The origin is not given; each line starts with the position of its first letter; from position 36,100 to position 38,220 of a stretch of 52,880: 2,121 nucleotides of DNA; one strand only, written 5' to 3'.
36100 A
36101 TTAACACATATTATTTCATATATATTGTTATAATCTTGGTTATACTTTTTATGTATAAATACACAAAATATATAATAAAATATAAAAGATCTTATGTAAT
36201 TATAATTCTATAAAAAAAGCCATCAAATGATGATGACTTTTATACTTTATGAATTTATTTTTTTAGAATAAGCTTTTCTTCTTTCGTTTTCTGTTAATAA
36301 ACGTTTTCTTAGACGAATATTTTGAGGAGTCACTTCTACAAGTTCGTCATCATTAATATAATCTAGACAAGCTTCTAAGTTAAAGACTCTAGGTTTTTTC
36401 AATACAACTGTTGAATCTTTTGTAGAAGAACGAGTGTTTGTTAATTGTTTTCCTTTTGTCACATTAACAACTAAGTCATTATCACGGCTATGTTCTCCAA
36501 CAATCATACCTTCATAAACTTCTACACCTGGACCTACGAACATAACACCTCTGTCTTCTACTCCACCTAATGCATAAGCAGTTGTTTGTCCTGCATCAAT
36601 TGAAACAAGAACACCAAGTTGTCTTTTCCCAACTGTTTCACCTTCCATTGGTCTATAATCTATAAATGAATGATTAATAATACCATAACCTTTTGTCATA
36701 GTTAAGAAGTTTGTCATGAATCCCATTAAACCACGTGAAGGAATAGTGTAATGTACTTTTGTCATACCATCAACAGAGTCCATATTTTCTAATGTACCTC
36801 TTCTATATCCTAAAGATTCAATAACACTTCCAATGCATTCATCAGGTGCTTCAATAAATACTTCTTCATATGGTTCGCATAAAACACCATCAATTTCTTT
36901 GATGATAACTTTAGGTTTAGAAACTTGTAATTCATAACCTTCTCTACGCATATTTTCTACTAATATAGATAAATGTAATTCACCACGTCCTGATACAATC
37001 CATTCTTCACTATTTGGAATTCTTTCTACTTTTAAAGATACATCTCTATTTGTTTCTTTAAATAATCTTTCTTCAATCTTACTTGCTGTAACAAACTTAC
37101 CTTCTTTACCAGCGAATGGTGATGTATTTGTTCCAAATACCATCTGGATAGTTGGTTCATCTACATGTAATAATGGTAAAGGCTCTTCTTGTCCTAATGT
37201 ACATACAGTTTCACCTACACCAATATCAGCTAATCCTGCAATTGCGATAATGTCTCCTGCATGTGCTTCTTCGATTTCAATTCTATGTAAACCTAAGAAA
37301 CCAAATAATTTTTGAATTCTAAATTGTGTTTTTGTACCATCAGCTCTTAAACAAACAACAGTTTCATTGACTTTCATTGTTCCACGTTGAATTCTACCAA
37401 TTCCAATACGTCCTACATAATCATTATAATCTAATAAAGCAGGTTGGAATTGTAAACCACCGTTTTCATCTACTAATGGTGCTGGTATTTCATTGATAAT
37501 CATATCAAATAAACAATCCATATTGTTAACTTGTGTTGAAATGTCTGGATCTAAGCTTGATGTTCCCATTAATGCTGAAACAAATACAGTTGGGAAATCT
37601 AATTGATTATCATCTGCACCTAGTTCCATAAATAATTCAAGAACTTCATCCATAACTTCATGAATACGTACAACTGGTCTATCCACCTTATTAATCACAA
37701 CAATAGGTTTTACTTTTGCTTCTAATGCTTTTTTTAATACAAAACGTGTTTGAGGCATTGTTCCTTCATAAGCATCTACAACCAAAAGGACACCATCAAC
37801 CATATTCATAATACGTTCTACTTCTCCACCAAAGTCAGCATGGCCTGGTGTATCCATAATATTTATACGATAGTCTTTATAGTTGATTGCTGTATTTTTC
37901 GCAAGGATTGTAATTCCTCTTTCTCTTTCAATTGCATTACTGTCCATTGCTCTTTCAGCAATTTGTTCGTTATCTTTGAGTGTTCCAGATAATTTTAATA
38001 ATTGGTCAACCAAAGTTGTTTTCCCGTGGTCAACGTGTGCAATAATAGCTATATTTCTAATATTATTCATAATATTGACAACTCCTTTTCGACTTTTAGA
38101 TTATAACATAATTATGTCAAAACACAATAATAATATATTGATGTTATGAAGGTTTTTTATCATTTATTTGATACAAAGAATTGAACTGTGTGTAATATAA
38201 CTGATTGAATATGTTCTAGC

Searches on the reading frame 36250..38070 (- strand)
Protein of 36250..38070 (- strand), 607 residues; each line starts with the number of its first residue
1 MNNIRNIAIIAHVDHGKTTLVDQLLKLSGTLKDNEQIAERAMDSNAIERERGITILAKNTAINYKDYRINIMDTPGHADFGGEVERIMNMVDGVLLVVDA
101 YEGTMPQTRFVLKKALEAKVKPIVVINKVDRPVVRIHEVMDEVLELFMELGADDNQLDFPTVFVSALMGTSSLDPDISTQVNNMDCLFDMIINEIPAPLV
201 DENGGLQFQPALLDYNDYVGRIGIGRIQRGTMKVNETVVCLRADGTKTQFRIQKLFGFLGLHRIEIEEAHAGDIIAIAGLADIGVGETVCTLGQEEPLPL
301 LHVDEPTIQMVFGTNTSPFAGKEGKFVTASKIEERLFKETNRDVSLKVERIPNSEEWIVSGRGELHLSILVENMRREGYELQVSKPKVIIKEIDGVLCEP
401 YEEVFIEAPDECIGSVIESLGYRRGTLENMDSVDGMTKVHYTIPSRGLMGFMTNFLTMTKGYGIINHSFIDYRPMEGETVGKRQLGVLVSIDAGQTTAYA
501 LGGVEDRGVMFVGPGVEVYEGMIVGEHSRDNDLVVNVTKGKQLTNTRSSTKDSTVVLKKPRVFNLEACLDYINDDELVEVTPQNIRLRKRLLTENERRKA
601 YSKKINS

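Call 80: search_protein_families(library=pfam, proteins=[window:36250-38070:-], max_evalue=0.00001)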
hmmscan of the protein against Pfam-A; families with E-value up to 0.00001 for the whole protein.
window:36250-38070:- (607 aa): 7 families
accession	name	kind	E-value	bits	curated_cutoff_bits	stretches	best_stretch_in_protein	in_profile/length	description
PF00009.33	GTP_EFTU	-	1.8e-57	194.4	26.5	1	3-196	2-187/188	Elongation factor Tu GTP binding domain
PF21018.2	BipA_C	-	1e-46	157.6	23.8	1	486-593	2-109/110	TypA/BipA C-terminal domain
PF00679.30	EFG_C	-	1.1e-23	83.5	27.9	1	396-479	1-85/89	Elongation factor G C-terminus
PF03144.31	GTP_EFTU_D2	-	5.5e-14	52.8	30.3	1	220-290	1-73/73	Elongation factor Tu domain 2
PF22042.2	EF-G_D2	-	1.1e-10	41.9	27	1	215-291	11-83/84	Elongation factor G domain 2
PF14492.12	EFG_III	-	1.8e-09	38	27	1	330-382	19-72/75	Elongation Factor G, domain III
PF01926.29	MMR_HSR1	-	3.8e-07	30.7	21.9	1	7-128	2-113/113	50S ribosome-binding GTPase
